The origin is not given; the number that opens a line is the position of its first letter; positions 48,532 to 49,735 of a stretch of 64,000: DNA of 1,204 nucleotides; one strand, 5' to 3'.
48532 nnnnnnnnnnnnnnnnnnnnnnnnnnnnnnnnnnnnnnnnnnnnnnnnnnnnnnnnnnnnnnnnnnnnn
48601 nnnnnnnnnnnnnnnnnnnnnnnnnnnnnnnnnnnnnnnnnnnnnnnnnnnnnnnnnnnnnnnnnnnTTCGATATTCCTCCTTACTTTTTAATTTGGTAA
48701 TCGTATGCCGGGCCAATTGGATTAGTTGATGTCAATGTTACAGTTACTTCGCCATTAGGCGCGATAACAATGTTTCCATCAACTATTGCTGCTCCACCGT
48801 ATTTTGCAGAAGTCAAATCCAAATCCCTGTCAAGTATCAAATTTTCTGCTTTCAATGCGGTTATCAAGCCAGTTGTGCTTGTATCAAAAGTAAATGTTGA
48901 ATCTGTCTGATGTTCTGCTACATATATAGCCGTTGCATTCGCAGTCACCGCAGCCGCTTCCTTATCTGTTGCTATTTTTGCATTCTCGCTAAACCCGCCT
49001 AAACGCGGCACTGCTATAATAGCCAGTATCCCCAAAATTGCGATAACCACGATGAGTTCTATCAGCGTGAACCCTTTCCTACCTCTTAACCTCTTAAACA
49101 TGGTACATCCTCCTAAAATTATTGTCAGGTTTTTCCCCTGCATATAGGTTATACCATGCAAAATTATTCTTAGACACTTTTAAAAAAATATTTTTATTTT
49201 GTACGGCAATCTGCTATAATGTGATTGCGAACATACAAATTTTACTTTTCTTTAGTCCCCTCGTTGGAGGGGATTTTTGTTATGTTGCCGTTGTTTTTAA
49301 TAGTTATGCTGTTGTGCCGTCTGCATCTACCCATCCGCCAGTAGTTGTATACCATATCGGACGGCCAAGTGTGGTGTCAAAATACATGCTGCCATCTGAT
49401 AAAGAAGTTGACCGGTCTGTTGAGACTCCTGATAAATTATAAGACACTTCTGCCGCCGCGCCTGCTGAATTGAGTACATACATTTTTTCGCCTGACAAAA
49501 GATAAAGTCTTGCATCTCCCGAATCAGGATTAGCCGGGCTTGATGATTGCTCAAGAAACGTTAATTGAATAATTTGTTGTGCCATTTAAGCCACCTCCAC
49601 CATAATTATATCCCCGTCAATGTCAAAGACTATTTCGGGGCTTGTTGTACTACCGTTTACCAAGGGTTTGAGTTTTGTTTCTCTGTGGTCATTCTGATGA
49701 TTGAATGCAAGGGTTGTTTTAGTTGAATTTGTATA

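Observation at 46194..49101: Island of three type IV pilin-like genes between the tail fibres and the lysis cassette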

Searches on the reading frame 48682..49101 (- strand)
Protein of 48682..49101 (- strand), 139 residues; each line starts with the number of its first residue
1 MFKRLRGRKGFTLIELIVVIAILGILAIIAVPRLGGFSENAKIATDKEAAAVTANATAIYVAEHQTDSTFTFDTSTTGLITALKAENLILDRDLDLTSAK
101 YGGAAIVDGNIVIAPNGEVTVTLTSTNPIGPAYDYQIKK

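Call 4: search_protein_families(library=pfam, proteins=[window:48682-49101:-], max_evalue=0.1)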
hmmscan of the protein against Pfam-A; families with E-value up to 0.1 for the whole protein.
window:48682-49101:- (139 aa): 2 families
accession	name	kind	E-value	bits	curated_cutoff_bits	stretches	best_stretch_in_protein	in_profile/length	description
PF07963.17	N_methyl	-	3.7e-09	36.2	21.2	1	6-30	2-26/27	Prokaryotic N-terminal methylation motif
PF05221.23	AdoHcyase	-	0.08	12.5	25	1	45-106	80-142/299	S-adenosyl-L-homocysteine hydrolase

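Call 5: search_protein_families(library=phrogs, proteins=[window:48682-49101:-], max_evalue=0.01)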
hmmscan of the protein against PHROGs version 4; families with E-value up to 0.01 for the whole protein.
window:48682-49101:- (139 aa): 6 families
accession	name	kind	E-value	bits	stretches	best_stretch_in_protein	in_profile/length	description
phrog_27437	-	unknown function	6.5e-11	43.6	1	7-84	6-81/140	-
phrog_3433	-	moron, auxiliary metabolic gene and host takeover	1.4e-10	42.4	1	6-74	17-84/127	pilin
phrog_13280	-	unknown function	1.5e-09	38.6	1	9-48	4-43/67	-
phrog_11596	-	unknown function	2.1e-09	38.4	1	9-52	6-49/187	-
phrog_11263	-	unknown function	2.1e-07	31.6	1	9-60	2-49/72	-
phrog_10597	-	unknown function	4.1e-07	30.8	1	8-31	4-27/59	-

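Call 6: search_protein_families(library=ncbifam, proteins=[window:48682-49101:-], max_evalue=0.01)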
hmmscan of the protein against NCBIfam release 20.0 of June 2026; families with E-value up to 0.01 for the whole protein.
window:48682-49101:- (139 aa): 11 families
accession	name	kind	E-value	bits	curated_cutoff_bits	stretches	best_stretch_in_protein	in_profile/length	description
TIGR02532.1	IV_pilin_GFxxxE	domain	2.9e-09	36.4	16.3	1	8-31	1-24/24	prepilin-type N-terminal cleavage/methylation domain-containing protein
NF041775.1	typeIV_PilA_Myxo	equivalog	1.2e-08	35.2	400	1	8-69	10-71/214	type IV pilin protein PilA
TIGR01710.1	typeII_sec_gspG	equivalog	1.4e-08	34.9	88.85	1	9-61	1-53/134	type II secretion system major pseudopilin GspG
NF040999.1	pilin_ComGC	equivalog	7e-08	32.6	75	1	9-69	2-62/84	competence type IV pilus major pilin ComGC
NF007862.0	PRK10574.1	equivalog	1.6e-07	31.6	138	1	8-79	4-73/145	prepilin peptidase-dependent pilin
TIGR01708.2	typeII_sec_gspH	equivalog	2.2e-06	27.8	80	1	9-47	2-40/169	type II secretion system minor pseudopilin GspH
NF041013.1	T4P_ComGE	equivalog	2e-05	24.6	49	1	9-58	4-54/83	competence type IV pilus minor pilin ComGE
TIGR01707.1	gspI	equivalog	0.001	19.6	44.35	1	10-59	1-50/101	type II secretion system minor pseudopilin GspI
TIGR01711.1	gspJ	equivalog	0.0013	18.5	64.85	1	9-49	1-41/192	type II secretion system minor pseudopilin GspJ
NF007800.0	PRK10506.1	equivalog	0.002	18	158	1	5-43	5-43/163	prepilin peptidase-dependent protein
TIGR02596.1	TIGR02596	subfamily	0.0023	18.1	70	1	11-46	1-36/196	Verru_Chthon cassette protein D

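Call 12: find_homologous_proteins(query=window:48682-49101:-)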
Query window:48682-49101:- (139 aa): 2005 proteins with E <= 0.001 among 2684 candidates; the best 120 are listed.
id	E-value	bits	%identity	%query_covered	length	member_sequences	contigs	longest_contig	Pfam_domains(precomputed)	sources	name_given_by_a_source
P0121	1.7e-80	285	100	100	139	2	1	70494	PF07963.18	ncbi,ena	ncbi:MAG: prepilin-type N-terminal cleavage/methylation domain-containing protein [Candidatus Babeli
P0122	1.8e-66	240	88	98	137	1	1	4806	PF07963.18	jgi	jgi:type IV pilus assembly protein PilA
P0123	1.5e-30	124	55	99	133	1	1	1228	PF07963.18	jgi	jgi:type IV pilus assembly protein PilA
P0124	1.7e-30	124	56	88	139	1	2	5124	PF07963.18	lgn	-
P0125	6.4e-29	118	59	91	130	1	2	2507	PF07963.18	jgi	-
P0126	1.9e-28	117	55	94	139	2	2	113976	PF07963.18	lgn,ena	-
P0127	6.0e-27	112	55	99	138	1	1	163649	PF07963.18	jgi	-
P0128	1.1e-26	111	51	99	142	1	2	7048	PF07963.18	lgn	-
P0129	3.3e-26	110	57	93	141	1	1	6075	PF07963.18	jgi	jgi:type IV pilus assembly protein PilA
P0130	6.7e-26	109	60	67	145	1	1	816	PF07963.18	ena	-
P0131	1.7e-25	107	55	88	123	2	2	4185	PF07963.18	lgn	-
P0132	2.5e-25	107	56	88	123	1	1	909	PF07963.18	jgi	-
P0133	5.5e-25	106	55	100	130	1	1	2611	PF07963.18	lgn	-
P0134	2.3e-24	104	53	98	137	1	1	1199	PF07963.18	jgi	-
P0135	5.5e-23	99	54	90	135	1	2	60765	PF07963.18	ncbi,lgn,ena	-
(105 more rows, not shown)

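Call 13: find_encoding_contigs(protein=P0126, flank=10000, max_places=3)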
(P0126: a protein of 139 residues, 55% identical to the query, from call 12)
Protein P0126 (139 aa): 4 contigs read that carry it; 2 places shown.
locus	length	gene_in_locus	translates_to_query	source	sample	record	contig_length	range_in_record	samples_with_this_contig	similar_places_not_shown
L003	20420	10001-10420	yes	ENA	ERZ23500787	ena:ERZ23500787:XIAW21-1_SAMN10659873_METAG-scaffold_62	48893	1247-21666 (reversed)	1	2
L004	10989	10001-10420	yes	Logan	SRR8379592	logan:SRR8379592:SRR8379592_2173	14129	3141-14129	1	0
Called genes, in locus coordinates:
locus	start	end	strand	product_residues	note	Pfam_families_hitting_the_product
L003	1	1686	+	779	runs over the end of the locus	PF17203:sCache_3_2 (faint), PF14827:dCache_3 (faint), PF00990:GGDEF, PF00563:EAL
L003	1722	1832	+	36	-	-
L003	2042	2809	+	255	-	PF06750:A24_N_bact, PF01478:Peptidase_A24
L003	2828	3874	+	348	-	PF11104:PilM_2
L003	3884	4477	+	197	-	PF05137:PilN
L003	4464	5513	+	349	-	PF01476:LysM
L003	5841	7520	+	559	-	PF05157:MshEN, PF00437:T2SSE, PF13401:AAA_22 (faint)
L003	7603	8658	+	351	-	PF00437:T2SSE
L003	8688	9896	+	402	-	PF28597:T2SSF_N, PF00482:T2SSF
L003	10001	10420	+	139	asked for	PF07963:N_methyl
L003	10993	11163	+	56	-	-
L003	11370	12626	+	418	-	PF23981:DUF7305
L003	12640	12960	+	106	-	PF07963:N_methyl (weak)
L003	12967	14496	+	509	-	PF07963:N_methyl (weak), PF07532:Big_4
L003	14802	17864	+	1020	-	PF00989:PAS, PF13426:PAS_9, PF08448:PAS_4, PF00989:PAS, PF13426:PAS_9, PF00989:PAS, PF08448:PAS_4, PF13426:PAS_9, +12 more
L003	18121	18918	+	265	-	-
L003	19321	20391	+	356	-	PF01063:Aminotran_4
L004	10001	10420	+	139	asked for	PF07963:N_methyl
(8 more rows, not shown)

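Call 14: find_encoding_contigs(protein=P0127, flank=10000, max_places=3)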
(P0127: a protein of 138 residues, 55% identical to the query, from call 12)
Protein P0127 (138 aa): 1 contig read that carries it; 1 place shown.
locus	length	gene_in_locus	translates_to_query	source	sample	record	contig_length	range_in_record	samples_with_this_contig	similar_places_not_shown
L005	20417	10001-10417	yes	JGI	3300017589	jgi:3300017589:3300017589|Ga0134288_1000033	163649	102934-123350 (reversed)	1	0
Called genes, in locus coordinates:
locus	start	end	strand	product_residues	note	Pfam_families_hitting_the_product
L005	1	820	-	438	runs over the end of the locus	PF13375:RnfC_N, PF01512:Complex1_51K, PF10531:SLBB, PF12797:Fer4_2 (faint), PF12838:Fer4_7, PF13187:Fer4_9 (weak), PF13237:Fer4_10, PF14697:Fer4_21, +2 more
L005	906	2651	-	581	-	PF07973:tRNA_SAD, PF00587:tRNA-synt_2b, PF03129:HGTP_anticodon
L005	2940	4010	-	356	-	PF00437:T2SSE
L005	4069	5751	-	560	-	PF05157:MshEN, PF13173:AAA_14 (faint), PF00437:T2SSE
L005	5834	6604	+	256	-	PF06750:A24_N_bact, PF01478:Peptidase_A24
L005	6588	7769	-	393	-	-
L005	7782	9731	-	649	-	-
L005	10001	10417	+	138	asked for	PF07963:N_methyl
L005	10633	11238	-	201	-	-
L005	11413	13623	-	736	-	PF07963:N_methyl, PF07532:Big_4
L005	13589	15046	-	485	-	PF07963:N_methyl (weak), PF00092:VWA (weak), PF13519:VWA_2 (weak)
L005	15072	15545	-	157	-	-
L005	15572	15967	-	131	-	PF07963:N_methyl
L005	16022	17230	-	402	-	PF00482:T2SSF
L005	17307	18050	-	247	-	-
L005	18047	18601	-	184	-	PF05137:PilN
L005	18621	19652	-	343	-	PF11104:PilM_2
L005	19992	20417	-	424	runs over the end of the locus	PF01180:DHO_dh, PF01207:Dus (weak), PF12838:Fer4_7, PF13187:Fer4_9 (weak), PF13237:Fer4_10 (weak), PF14697:Fer4_21, PF12797:Fer4_2 (weak), PF00037:Fer4 (weak), +2 more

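Call 15: find_encoding_contigs(protein=P0122, flank=10000, max_places=3)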
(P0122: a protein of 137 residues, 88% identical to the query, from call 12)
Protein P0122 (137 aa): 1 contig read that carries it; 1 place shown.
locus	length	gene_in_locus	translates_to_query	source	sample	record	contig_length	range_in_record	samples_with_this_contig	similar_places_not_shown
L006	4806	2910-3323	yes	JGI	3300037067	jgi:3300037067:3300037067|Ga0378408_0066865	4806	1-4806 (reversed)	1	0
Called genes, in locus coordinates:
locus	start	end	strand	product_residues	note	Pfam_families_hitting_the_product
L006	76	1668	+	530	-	-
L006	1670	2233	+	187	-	-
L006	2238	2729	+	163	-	-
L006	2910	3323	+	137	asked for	PF07963:N_methyl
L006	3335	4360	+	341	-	PF07963:N_methyl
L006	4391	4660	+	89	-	PF18902:DUF5658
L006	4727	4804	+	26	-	?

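Call 30: search_solved_structures(query=window:48682-49101:-, max_evalue=0.01)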
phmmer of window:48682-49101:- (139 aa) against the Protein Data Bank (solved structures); distinct sequences matched with E-value up to 0.01: 18.
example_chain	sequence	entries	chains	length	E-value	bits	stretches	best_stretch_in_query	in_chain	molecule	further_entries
9egp_A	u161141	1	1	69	7.7e-11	45.4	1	1-65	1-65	Geopilin domain 1 protein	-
7tgg_A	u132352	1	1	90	1.5e-09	41.3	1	1-41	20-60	Geopilin domain 1 protein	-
9lab_B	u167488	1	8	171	3e-06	30.6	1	7-97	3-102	MSHA major pilin subunit MshA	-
2m7g_A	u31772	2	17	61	4.3e-05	26.9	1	11-42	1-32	Geopilin domain 1 protein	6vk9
6xxe_A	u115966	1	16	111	7.9e-05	26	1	11-61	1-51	Uncharacterized protein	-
8pfb_G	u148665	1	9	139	0.00011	25.6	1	11-62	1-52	Type IV pilin PilE1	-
8p3b_A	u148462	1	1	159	0.00011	25.6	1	11-82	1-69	Fimbrial protein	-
8qqj_J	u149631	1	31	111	0.00014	25.3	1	11-62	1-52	Type IV narrow pilus major component PilA5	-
5kua_A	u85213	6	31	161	0.00019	24.8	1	11-82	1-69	pilin | Neisseria meningitidis PilE variant SB-GATDH | Neisseria meningitidis PilE, SB-DATDH variant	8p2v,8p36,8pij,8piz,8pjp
8tj2_C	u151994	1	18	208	0.00021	24.6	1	11-63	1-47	Type IV major pilin protein PilA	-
9laa_A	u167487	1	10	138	0.00023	24.5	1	6-37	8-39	Type IV pilin protein PilA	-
2hi2_A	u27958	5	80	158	0.00084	22.7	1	11-51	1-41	Fimbrial protein | PilA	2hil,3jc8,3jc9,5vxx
5wda_A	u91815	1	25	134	0.00094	22.6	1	11-43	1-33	General secretion pathway protein G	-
1ay2_A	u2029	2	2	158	0.00095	22.5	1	11-50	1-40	TYPE 4 PILIN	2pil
8tob_GA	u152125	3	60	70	0.0011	22.4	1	12-44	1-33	Fimbrial protein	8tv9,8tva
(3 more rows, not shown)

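Call 37: find_related_loci(query=A1, collection=viral_contigs, flank=10000)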
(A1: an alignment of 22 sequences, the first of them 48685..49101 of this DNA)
Query A1 (139 aa) in viral_contigs; peptide patterns used: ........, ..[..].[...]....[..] (x = any residue, [..] = any of these).
158 stretches matched a pattern; 95 encode a relative of the query (tblastn E <= 1e-3); the best 80 are kept; 80 distinct loci.
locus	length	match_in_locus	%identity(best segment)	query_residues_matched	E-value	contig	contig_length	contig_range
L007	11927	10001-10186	55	10-71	7e-13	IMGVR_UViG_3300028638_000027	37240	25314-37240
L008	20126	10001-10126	62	1-42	3e-12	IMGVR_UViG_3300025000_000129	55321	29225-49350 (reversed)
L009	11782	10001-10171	56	10-66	3e-12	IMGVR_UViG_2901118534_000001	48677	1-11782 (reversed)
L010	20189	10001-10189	48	3-65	1e-11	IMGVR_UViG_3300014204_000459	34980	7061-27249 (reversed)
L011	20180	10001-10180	48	1-65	1e-10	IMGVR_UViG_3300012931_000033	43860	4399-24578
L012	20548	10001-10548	54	1-46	2e-10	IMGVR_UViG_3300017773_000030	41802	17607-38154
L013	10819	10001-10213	39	1-67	4e-10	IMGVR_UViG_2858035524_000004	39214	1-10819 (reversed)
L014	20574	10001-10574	50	1-47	2e-9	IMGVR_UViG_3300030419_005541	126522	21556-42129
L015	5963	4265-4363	67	1-33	3e-9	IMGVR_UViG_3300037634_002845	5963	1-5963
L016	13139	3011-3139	56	5-47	3e-9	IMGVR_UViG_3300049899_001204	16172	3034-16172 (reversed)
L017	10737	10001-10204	40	1-68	3e-9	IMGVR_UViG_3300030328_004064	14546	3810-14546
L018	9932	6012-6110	64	1-33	7e-9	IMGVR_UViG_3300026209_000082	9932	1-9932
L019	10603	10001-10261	35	9-96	6e-9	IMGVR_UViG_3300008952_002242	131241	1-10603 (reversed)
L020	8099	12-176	49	1-54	7e-9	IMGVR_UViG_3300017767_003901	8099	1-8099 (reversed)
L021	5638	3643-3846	38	1-68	7e-9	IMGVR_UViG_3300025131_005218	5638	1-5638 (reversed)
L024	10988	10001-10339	36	10-121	1e-8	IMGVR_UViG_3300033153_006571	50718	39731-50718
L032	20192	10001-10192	59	1-63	4e-8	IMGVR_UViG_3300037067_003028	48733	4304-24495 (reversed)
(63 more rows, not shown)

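Call 47: search_protein_families(library=pfam, proteins=[L032:10437-10823:-, L024:9544-9873:+, L008:10448-10762:+, L011:10341-10682:+, L010:10513-10806:+, L032:10001-10390:+, L008:9989-10381:+, L008:11039-11434:+, L010:9992-10495:+, L024:9956-10396:+], max_evalue=1)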
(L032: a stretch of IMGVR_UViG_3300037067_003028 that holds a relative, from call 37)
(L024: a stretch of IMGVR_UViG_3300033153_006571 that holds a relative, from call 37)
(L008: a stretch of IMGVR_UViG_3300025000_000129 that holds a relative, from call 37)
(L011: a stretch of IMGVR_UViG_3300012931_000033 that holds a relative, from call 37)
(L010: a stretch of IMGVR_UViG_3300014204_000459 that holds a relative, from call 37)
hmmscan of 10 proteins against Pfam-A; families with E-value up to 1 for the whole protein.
L032:10437-10823:- (128 aa): 2 families
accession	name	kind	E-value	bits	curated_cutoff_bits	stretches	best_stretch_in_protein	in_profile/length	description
PF18902.5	DUF5658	-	2.7e-11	44.5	25.2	1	42-121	3-82/82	Domain of unknown function (DUF5658)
PF20485.3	DUF6724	-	0.065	13.5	27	1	62-103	3-44/64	Family of unknown function (DUF6724)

L024:9544-9873:+ (109 aa): 2 families
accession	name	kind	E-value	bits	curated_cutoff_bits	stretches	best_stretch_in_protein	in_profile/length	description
PF18902.5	DUF5658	-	2.4e-16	60.7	25.2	1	11-92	1-82/82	Domain of unknown function (DUF5658)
PF03896.21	TRAP_alpha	-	0.26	10.9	24.7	1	29-71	113-154/180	Translocon-associated protein (TRAP), alpha subunit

L008:10448-10762:+ (104 aa): 2 families
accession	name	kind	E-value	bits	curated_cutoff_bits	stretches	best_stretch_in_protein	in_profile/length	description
PF18902.5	DUF5658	-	1.5e-18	67.7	25.2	1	15-95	2-82/82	Domain of unknown function (DUF5658)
PF05552.17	MS_channel_1st_1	-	0.0065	16.8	22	1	39-63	6-30/50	Mechanosensitive ion channel, conserved TM helix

L011:10341-10682:+ (113 aa): 1 family
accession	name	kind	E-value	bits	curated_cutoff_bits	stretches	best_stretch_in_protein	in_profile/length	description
PF18902.5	DUF5658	-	2e-15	57.8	25.2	1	26-106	2-82/82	Domain of unknown function (DUF5658)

L010:10513-10806:+ (97 aa): 3 families
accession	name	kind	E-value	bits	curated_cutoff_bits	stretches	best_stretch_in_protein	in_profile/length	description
PF18902.5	DUF5658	-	3.9e-16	60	25.2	1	10-90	2-82/82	Domain of unknown function (DUF5658)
PF01002.24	Flavi_NS2B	-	0.11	12.8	23.5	1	50-87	6-42/127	Flavivirus non-structural protein NS2B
PF18949.5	DUF5693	-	0.33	9.8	29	1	28-96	301-368/609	Family of unknown function (DUF5693)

L032:10001-10390:+ (129 aa): 1 family
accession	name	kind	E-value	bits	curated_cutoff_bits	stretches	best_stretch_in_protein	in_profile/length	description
PF07963.17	N_methyl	-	7.1e-10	38.5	21.2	1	6-32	1-27/27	Prokaryotic N-terminal methylation motif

L008:9989-10381:+ (130 aa): 5 families
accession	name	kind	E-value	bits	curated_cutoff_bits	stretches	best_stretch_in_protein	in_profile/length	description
PF07963.17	N_methyl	-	8.9e-11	41.3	21.2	1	9-34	1-26/27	Prokaryotic N-terminal methylation motif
PF17963.7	Big_9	-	0.032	15.5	23.6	1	57-114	5-63/89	Bacterial Ig domain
PF01472.26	PUA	-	0.095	13.1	24.8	1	81-107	5-31/74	PUA domain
PF00750.26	tRNA-synt_1d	-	0.21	11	23.3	1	81-117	186-222/349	tRNA synthetases class I (R), catalytic domain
PF10993.13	DUF2818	-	0.22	12.5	25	1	3-34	25-56/93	Protein of unknown function (DUF2818)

L008:11039-11434:+ (131 aa): 2 families
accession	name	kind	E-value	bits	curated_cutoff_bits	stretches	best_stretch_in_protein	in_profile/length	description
PF07963.17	N_methyl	-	6.4e-07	29.1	21.2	1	14-39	1-26/27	Prokaryotic N-terminal methylation motif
PF06024.17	Orf78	-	0.59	10.9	29.4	1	13-39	56-82/101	Orf78 (ac78)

L010:9992-10495:+ (167 aa): 2 families
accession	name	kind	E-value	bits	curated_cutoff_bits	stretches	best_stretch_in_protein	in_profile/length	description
PF07963.17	N_methyl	-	3.6e-08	33.1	21.2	1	8-32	3-27/27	Prokaryotic N-terminal methylation motif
PF18092.7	DraK_HK_N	-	0.015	16.1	26.4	1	43-97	7-60/86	DraK Histidine Kinase N-terminal domain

L024:9956-10396:+ (146 aa): 2 families
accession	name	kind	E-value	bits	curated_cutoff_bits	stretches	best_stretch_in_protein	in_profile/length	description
PF07963.17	N_methyl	-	2.3e-08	33.7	21.2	1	12-36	2-26/27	Prokaryotic N-terminal methylation motif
PF13800.11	Sigma_reg_N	-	0.11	13.3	26.3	1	6-59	2-53/91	Sigma factor regulator N-terminal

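Call 55: find_related_loci(query=A4, collection=viral_contigs, flank=8000)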
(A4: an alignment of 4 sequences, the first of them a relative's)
Query A4 (104 aa) in viral_contigs; peptide patterns used: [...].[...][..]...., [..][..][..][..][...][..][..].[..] (x = any residue, [..] = any of these).
600 stretches matched a pattern (row limit reached: there are more); 3 encode a relative of the query (tblastn E <= 1e-3); 3 distinct loci.
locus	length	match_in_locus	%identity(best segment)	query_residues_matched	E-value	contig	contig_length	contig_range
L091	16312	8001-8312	100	1-104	3e-65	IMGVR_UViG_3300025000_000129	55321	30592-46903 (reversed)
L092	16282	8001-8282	43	9-102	4e-22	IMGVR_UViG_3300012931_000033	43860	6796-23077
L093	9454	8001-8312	40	2-104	7e-15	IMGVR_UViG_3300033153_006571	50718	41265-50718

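Call 56: find_related_loci(query=A1, collection=genome_contigs, flank=8000)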
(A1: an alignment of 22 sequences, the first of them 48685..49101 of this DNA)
Query A1 (139 aa) in genome_contigs; peptide patterns used: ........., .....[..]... (x = any residue, [..] = any of these).
600 stretches matched a pattern (row limit reached: there are more); 422 encode a relative of the query (tblastn E <= 1e-3); the best 80 are kept; 80 distinct loci.
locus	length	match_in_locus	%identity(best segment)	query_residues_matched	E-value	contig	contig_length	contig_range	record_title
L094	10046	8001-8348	43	1-114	5e-19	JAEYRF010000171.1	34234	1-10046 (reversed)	MAG: Bacillota bacterium isolate OH_CBB_50 k127_1813129, whole genome shotgun sequence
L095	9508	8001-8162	70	10-63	3e-17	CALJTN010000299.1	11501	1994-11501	MAG: uncultured Clostridiaceae bacterium isolate R1_Bin_METABAT__6_1 genome assembly, contig: c_000001082841, whole geno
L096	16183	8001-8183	57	3-63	3e-16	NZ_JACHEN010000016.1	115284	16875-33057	Anaerosolibacter carboniphilus strain DSM 103526 Ga0415316_16, whole genome shotgun sequence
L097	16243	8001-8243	49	1-83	3e-16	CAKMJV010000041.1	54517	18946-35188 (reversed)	uncultured Clostridia bacterium isolate OKU2 genome assembly, contig: MEGAHIT_co_assembly_000000006150, whole genome sho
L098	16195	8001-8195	51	3-67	8e-16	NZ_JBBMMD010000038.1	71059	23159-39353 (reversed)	Tepidibacter sp. Z1-5 soapdenovo_K_105_39, whole genome shotgun sequence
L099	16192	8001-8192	55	6-69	3e-15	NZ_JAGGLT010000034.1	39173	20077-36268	Thermoanaerobacterium butyriciformans strain DSM 101588 Ga0454153_34, whole genome shotgun sequence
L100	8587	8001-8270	44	4-86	3e-15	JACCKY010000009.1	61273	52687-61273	MAG: Candidatus Petromonas tenebris isolate A2 scaffold_28, whole genome shotgun sequence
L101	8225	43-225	52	3-63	7e-15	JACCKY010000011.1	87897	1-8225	MAG: Candidatus Petromonas tenebris isolate A2 scaffold_31, whole genome shotgun sequence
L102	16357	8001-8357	39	1-121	2e-14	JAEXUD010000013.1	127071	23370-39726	MAG: Bacillota bacterium isolate OH_HBrB_378 k127_1068826, whole genome shotgun sequence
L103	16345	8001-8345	40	1-122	5e-14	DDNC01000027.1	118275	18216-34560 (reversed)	MAG TPA_asm: Firmicutes bacterium UBA2530 UBA2530_contig_586, whole genome shotgun sequence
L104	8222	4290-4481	47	1-64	3e-13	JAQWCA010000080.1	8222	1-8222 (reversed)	MAG: Tepidanaerobacteraceae bacterium isolate STF2_232 NODE_28255_length_8222_cov_2.994441_Sandtown_F2, whole genome sho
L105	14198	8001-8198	48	5-70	4e-13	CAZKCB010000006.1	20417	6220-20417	MAG TPA_asm: uncultured Oscillospiraceae bacterium isolate SRP302447_co1_68 genome assembly, contig: NODE_7021_length_20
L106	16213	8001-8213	44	2-69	1e-12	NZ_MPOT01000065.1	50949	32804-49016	MAG: Tepidanaerobacter sp. EBM-38 k99_13082, whole genome shotgun sequence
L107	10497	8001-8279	37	1-92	2e-12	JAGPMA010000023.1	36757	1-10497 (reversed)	MAG: Oscillospiraceae bacterium isolate Gw_SlPrim_bin_114 Gw_SlPrim_768_length_36757_cov_6.135354, whole genome shotgun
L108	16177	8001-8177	51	9-67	7e-12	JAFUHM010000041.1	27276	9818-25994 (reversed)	MAG: Oscillospiraceae bacterium isolate RGIG4499 Roe_deer_Omasum.Co__c449482, whole genome shotgun sequence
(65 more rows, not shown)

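Call 90: search_dna_similar(query=L008:10448-10759:+, collection=phages, mode=protein, max_evalue=0.01, max_rows=30)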
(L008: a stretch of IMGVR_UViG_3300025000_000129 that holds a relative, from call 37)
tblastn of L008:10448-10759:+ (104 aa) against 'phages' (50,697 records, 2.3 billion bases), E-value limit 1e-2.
No match.

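Call 92: search_dna_similar(query=window:48685-49101:-, collection=phages, mode=protein, max_evalue=0.01, max_rows=30)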
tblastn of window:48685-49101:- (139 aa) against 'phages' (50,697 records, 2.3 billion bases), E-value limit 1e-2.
No match.

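Call 105: search_protein_families(library=padloc, proteins=[window:48682-49101:-], max_evalue=0.01)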
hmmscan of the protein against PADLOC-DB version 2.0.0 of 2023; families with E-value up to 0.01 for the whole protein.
window:48682-49101:- (139 aa): 0 families

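Call 110: search_dna_similar(query=L008:10448-10759:+, collection=plasmids, mode=protein, max_evalue=0.1, max_rows=20)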
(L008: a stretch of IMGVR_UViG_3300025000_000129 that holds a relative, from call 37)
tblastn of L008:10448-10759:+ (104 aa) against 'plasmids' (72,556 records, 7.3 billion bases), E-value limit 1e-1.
No match.

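Call 111: search_dna_similar(query=L024:9544-9870:+, collection=plasmids, mode=protein, max_evalue=0.1, max_rows=20)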
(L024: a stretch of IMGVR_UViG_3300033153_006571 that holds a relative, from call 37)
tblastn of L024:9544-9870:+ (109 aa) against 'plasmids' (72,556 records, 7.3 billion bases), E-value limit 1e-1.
No match.

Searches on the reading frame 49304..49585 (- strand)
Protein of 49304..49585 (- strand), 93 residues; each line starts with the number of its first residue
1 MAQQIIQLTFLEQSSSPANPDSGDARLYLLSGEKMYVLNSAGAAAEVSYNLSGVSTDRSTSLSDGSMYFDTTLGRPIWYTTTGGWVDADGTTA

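Call 4: search_protein_families(library=pfam, proteins=[window:49304-49585:-], max_evalue=0.1)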
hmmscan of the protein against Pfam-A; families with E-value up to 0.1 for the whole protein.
window:49304-49585:- (93 aa): 0 families

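Call 5: search_protein_families(library=phrogs, proteins=[window:49304-49585:-], max_evalue=0.01)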
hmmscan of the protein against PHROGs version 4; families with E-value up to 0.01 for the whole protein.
window:49304-49585:- (93 aa): 2 families
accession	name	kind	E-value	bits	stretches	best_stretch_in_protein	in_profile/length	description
phrog_20787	-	head and packaging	4e-10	40.7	1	52-92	27-66/67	virion structural protein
phrog_17619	-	head and packaging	0.0015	18.5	1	24-92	488-557/558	virion structural protein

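Call 105: search_protein_families(library=padloc, proteins=[window:49304-49585:-], max_evalue=0.01)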
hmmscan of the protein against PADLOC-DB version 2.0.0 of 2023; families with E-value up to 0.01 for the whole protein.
window:49304-49585:- (93 aa): 0 families
